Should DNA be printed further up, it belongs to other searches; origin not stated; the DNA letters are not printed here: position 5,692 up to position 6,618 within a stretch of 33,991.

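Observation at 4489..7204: Promoter-driven tandem array of four paralogous 2-TM proteins of unknown family, inserted after yabO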

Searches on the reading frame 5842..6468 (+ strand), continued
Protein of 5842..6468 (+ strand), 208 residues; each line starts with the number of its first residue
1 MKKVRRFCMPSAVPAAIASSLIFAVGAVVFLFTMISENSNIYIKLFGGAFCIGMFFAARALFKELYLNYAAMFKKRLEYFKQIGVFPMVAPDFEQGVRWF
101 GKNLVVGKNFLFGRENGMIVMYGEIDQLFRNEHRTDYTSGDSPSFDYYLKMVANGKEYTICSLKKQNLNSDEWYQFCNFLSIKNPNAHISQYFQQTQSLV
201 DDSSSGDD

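Call 51: find_encoding_contigs(protein=P0006, flank=10000, max_places=4)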
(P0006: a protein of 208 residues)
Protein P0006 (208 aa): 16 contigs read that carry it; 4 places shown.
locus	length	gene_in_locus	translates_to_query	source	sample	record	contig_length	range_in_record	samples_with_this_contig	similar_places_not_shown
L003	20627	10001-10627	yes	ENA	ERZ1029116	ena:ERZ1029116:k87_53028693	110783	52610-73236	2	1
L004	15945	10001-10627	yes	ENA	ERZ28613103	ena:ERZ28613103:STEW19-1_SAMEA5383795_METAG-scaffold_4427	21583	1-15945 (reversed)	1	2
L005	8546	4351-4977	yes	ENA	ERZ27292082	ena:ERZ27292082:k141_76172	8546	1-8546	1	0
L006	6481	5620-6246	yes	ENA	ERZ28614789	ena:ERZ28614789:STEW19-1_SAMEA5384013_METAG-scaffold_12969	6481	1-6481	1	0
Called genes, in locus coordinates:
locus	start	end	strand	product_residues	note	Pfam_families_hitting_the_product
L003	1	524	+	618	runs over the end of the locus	PF13292:DXP_synthase_N, PF02779:Transket_pyr, PF02780:Transketolase_C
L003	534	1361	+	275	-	PF01479:S4, PF01728:FtsJ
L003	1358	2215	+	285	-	PF01513:NAD_kinase, PF20143:NAD_kinase_C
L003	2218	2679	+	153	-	PF01316:Arg_repressor, PF02863:Arg_repressor_C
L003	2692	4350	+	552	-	PF02463:SMC_N, PF13175:AAA_15, PF13476:AAA_23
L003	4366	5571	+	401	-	PF00155:Aminotran_1_2 (weak), PF01041:DegT_DnrJ_EryC1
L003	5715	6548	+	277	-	PF00497:SBP_bac_3, PF10613:Lig_chan-Glu_bd (faint), PF12974:Phosphonate-bd, PF09084:NMT1 (weak)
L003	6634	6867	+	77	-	-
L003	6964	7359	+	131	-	PF00528:BPD_transp_1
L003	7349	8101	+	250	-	PF00005:ABC_tran, PF02463:SMC_N (weak), PF13304:AAA_21 (weak)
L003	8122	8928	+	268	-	PF00702:Hydrolase (faint), PF08282:Hydrolase_3, PF05116:S6PP (weak)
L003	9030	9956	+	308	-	PF02492:cobW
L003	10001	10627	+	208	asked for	-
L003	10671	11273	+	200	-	-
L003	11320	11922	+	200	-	-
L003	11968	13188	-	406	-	PF02638:GHL10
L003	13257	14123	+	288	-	PF00849:PseudoU_synth_2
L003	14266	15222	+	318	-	PF01297:ZnuA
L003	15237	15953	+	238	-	PF00005:ABC_tran, PF02463:SMC_N (faint), PF13304:AAA_21 (weak)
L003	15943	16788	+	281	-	PF00950:ABC-3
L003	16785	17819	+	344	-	PF02424:ApbE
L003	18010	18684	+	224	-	PF00072:Response_reg, PF00486:Trans_reg_C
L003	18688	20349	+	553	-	PF00512:HisKA, PF02518:HATPase_c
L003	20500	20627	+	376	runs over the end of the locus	PF00155:Aminotran_1_2, PF01041:DegT_DnrJ_EryC1, PF00266:Aminotran_5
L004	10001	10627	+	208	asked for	-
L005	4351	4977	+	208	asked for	-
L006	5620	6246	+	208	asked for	-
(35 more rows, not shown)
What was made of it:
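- znuA and two ABC genes lie 2 kb downstream in L003 (call 51).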

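Call 53: find_encoding_contigs(protein=P0009, flank=8000, max_places=2)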
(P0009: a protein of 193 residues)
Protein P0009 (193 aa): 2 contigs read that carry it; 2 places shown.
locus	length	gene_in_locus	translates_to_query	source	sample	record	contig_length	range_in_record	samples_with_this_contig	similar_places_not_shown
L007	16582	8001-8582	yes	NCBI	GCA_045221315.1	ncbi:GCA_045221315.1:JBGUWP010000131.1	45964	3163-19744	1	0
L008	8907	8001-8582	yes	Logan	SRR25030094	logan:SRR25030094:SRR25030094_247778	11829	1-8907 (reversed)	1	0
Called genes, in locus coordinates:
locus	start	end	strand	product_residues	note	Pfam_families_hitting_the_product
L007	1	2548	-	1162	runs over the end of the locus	PF02922:CBM_48, PF00128:Alpha-amylase, PF21653:pulA_all-beta, PF00404:Dockerin_1, PF06458:MucBP, PF16738:CBM26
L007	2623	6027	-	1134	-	PF02922:CBM_48, PF00128:Alpha-amylase, PF21653:pulA_all-beta, PF06458:MucBP, PF16738:CBM26, PF06458:MucBP (weak)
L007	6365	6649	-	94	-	PF04014:MazE_antitoxin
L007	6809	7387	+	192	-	PF07670:Gate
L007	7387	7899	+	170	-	PF07670:Gate (weak)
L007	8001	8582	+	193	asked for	-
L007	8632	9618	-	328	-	PF16654:DAPDH_C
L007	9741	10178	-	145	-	PF02082:Rrf2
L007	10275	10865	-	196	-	PF03193:RsgA_GTPase (faint), PF01926:MMR_HSR1, PF02421:FeoB_N, PF00350:Dynamin_N (faint), PF00009:GTP_EFTU (weak)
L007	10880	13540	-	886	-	PF02190:LON_substr_bdg, PF08298:AAA_PrkA (weak), PF00004:AAA, PF07728:AAA_5, PF22667:Lon_lid, PF05362:Lon_C, PF13541:ChlI (weak)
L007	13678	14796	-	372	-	PF00493:MCM (weak), PF05496:RuvB_N (weak), PF01078:Mg_chelatase (faint), PF00004:AAA, PF07724:AAA_2, PF07728:AAA_5 (weak), PF10431:ClpB_D2-small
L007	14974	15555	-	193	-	PF00574:CLP_protease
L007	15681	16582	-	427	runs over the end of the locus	PF05697:Trigger_N, PF00254:FKBP_C, PF05698:Trigger_C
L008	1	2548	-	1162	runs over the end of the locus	PF02922:CBM_48, PF00128:Alpha-amylase, PF21653:pulA_all-beta, PF00404:Dockerin_1, PF06458:MucBP, PF16738:CBM26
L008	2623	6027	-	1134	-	PF02922:CBM_48, PF00128:Alpha-amylase, PF21653:pulA_all-beta, PF06458:MucBP, PF16738:CBM26, PF06458:MucBP (weak)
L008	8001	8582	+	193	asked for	-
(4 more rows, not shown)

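Call 54: find_encoding_contigs(protein=P0030, flank=8000, max_places=2)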
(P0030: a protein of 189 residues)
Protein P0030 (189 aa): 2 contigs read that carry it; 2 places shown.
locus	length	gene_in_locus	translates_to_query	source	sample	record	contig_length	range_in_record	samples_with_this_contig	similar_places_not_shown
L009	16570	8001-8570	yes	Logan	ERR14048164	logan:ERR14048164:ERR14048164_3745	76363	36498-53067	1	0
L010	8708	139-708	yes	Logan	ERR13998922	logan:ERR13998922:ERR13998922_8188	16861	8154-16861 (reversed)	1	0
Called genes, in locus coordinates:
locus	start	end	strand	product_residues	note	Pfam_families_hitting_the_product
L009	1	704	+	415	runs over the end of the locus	PF01757:Acyl_transf_3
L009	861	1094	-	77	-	PF13443:HTH_26, PF01381:HTH_3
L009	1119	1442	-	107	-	PF12844:HTH_19, PF01381:HTH_3 (weak)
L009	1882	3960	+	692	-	-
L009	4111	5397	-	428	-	PF00128:Alpha-amylase, PF14701:hDGE_amylase, PF14871:GHL6 (weak), PF00128:Alpha-amylase, PF18612:Bac_A_amyl_C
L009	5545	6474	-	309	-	PF12146:Hydrolase_4, PF00561:Abhydrolase_1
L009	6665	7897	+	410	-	PF01497:Peripla_BP_2, PF01471:PG_binding_1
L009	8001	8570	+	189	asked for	PF20456:DUF6709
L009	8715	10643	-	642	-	PF00005:ABC_tran, PF02463:SMC_N (faint), PF13476:AAA_23 (faint), PF13555:AAA_29 (faint), PF08477:Roc (faint), PF12848:ABC_tran_Xtn, PF00005:ABC_tran, PF16326:ABC_tran_CTD, +1 more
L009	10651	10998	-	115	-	PF18902:DUF5658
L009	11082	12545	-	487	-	PF02386:TrkH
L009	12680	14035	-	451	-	PF01488:Shikimate_DH (faint), PF02254:TrkA_N, PF02737:3HCDH_N (faint), PF03435:Sacchrp_dh_NADP (faint), PF03807:F420_oxidored (faint), PF02080:TrkA_C, PF02254:TrkA_N, PF02080:TrkA_C, +3 more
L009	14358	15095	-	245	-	PF13630:SdpI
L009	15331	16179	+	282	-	PF00456:Transketolase_N, PF13292:DXP_synthase_N, PF00676:E1_dh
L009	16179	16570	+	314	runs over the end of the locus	PF02779:Transket_pyr, PF02780:Transketolase_C, PF22613:Transketolase_C_1, PF17147:PFOR_II (weak)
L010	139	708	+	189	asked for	PF20456:DUF6709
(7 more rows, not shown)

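Call 65: search_protein_families(library=pfam, proteins=[P0091, P0092, P0097, P0134, P0138, P0137, P0056, P0143, P0142], max_evalue=0.001)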
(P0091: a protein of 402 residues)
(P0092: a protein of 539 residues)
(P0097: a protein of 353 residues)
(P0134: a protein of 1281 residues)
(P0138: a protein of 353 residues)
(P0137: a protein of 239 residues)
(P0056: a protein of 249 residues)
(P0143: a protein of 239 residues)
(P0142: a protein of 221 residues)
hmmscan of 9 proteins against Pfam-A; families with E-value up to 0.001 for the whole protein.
P0091 (402 aa): 0 families

P0092 (539 aa): 6 families
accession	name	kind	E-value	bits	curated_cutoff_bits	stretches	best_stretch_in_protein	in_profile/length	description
PF00069.31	Pkinase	-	1.2e-39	136.8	31.7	1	18-278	1-251/263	Protein kinase domain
PF07714.23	PK_Tyr_Ser-Thr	-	1.2e-24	87.5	23.1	1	20-240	3-207/258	Protein tyrosine and serine/threonine kinase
PF03109.22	ABC1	-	3.6e-09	36.6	22.9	1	83-199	110-229/244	ABC1 atypical kinase-like domain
PF14531.12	Kinase-like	-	9.3e-05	22.2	25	1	152-213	160-217/289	Kinase-like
PF07387.17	Seadorna_VP7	-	0.00015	21.3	20.3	1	87-182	109-188/308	Seadornavirus VP7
PF01636.29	APH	-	0.00069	19.9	23.2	0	154-183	166-196/239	Phosphotransferase enzyme family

P0097 (353 aa): 3 families
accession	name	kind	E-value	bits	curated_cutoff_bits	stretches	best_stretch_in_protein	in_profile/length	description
PF00498.31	FHA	-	2.2e-14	54.1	20.7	1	28-96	2-64/67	FHA domain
PF16697.10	Yop-YscD_cpl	-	0.00013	22.6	33.2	1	14-81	6-69/94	Inner membrane component of T3SS, cytoplasmic domain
PF20456.3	DUF6709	-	0.00035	20.1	27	1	210-350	190-331/339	Family of unknown function (DUF6709)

P0134 (1281 aa): 17 families
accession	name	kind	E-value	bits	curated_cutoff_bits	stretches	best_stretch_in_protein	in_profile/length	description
PF13424.12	TPR_12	-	7.7e-62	205.9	30.1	6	991-1064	2-77/77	Tetratricopeptide repeat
PF13374.12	TPR_10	-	8.1e-47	156.4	27.5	5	872-904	2-34/42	Tetratricopeptide repeat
PF13181.12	TPR_8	-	3.7e-34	114.4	25.7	1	1032-1064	1-33/34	Tetratricopeptide repeat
PF00515.34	TPR_1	-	4.6e-31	105.8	27.8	0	1033-1063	2-32/34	Tetratricopeptide repeat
PF07719.23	TPR_2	-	2.4e-30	102.6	27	0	1033-1062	2-31/34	Tetratricopeptide repeat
PF24885.1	TPR_NPHP3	-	1.9e-28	99.9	100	5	1031-1145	98-216/239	Nephrocystin-3 TPR domain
PF13176.12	TPR_7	-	2.3e-24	83.8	27.9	0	834-866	1-33/36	Tetratricopeptide repeat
PF12770.12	CHAT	-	3e-19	70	24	1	77-352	21-281/289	CHAT domain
PF17874.7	TPR_MalT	-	2.8e-18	66.7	45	2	1031-1181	38-190/336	MalT-like TPR region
PF10373.15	EST1_DNA_bind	-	8.3e-10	39.1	22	0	1153-1183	17-47/282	Est1 DNA/RNA binding domain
PF13191.12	AAA_16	-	2.8e-09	38.1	32.6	1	392-529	2-163/167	AAA ATPase domain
PF10516.15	SHNi-TPR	-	1.1e-08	34.9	21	0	1168-1185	17-34/38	SHNi-TPR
PF01364.23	Peptidase_C25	-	3.7e-08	33.4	23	1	198-336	231-347/374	Peptidase family C25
PF08238.18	Sel1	-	1.2e-07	32.4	30.7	0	828-858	3-31/36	Sel1 repeat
PF05729.18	NACHT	-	0.0001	22.6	26.7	1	415-556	4-133/167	NACHT domain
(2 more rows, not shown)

P0138 (353 aa): 0 families

P0137 (239 aa): 3 families
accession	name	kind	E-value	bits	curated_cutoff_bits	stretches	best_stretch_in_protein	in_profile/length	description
PF13240.11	Zn_Ribbon_1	-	9.3e-06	25.7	25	1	2-23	1-22/23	zinc-ribbon domain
PF13248.11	Zn_ribbon_3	-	2.2e-05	24.2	27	1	2-22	4-24/26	zinc-ribbon domain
PF04123.18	DUF373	-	8.6e-05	22.6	28.3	1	72-134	153-213/335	Domain of unknown function (DUF373)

P0056 (249 aa): 0 families

P0143 (239 aa): 0 families

P0142 (221 aa): 0 families

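Call 69: search_solved_structures(query=A3, max_evalue=1)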
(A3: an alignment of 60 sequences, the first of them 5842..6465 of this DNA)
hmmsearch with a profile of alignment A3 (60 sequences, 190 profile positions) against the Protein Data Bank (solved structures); distinct sequences matched with E-value up to 1: 8.
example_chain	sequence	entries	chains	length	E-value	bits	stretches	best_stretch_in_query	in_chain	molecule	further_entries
9u9h_A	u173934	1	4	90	0.087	15.6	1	14-68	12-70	Virion membrane protein OPG140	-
5tcx_A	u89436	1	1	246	0.23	14.2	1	17-94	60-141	CD81 antigen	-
7qhm_J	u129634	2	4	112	0.25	14.1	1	18-79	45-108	Hypothetical membrane protein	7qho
7jic_B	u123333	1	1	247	0.32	13.8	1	17-94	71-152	CD81 antigen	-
8u9o_B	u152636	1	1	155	0.39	13.5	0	86-126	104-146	Anti-sigma-I factor RsgI9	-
2rdd_B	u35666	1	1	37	0.72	12.6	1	48-79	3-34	UPF0092 membrane protein yajC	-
2ksd_A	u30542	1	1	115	0.85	12.4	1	18-82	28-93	Aerobic respiration control sensor protein arcB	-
8p1i_A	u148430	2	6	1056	0.88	12.3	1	16-84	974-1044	Efflux pump membrane transporter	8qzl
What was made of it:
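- The family profile finds no PH protein among PDB sequences (call 69).
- Tried and rejected: The PDB sequence search with the family profile gave only membrane-helix noise (call 69).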

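Call 70: find_encoding_contigs(protein=P0092, flank=6000, max_places=2)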
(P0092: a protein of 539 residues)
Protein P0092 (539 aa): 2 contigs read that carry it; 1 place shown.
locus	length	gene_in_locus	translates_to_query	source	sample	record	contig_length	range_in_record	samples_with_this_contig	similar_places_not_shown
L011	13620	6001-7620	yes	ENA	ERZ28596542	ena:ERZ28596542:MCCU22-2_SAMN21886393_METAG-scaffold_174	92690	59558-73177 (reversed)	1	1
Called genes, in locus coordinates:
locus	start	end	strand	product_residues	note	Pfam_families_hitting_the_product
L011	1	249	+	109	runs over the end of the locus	-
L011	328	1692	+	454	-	PF00069:Pkinase, PF07714:PK_Tyr_Ser-Thr, PF03109:ABC1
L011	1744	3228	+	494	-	-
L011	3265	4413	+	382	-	PF00498:FHA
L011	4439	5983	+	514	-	PF13367:PrsW-protease, PF00498:FHA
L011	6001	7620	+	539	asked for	PF00069:Pkinase, PF07714:PK_Tyr_Ser-Thr, PF03109:ABC1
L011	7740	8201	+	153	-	PF00069:Pkinase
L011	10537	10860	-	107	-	-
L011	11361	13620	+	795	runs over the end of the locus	PF13306:LRR_5, PF13855:LRR_8 (faint), PF13306:LRR_5, PF02368:Big_2, PF02368:Big_2, PF26182:Ig_NUP210_5th (weak), PF26918:Ig_Eae (weak), PF13306:LRR_5, +2 more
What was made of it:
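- Signalling idea: P0092 is a Hanks kinase fused to the module and sits in a cluster of kinase, FHA and PrsW-FHA genes (calls 65, 70).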

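Call 71: find_encoding_contigs(protein=P0097, flank=6000, max_places=2)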
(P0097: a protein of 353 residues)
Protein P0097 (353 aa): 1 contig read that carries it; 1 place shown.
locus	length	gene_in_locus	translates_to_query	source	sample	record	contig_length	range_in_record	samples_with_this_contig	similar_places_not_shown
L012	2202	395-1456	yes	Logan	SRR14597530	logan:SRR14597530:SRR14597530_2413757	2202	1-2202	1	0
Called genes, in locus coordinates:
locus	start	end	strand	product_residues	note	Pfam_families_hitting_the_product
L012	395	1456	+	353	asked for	PF00498:FHA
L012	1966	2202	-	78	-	?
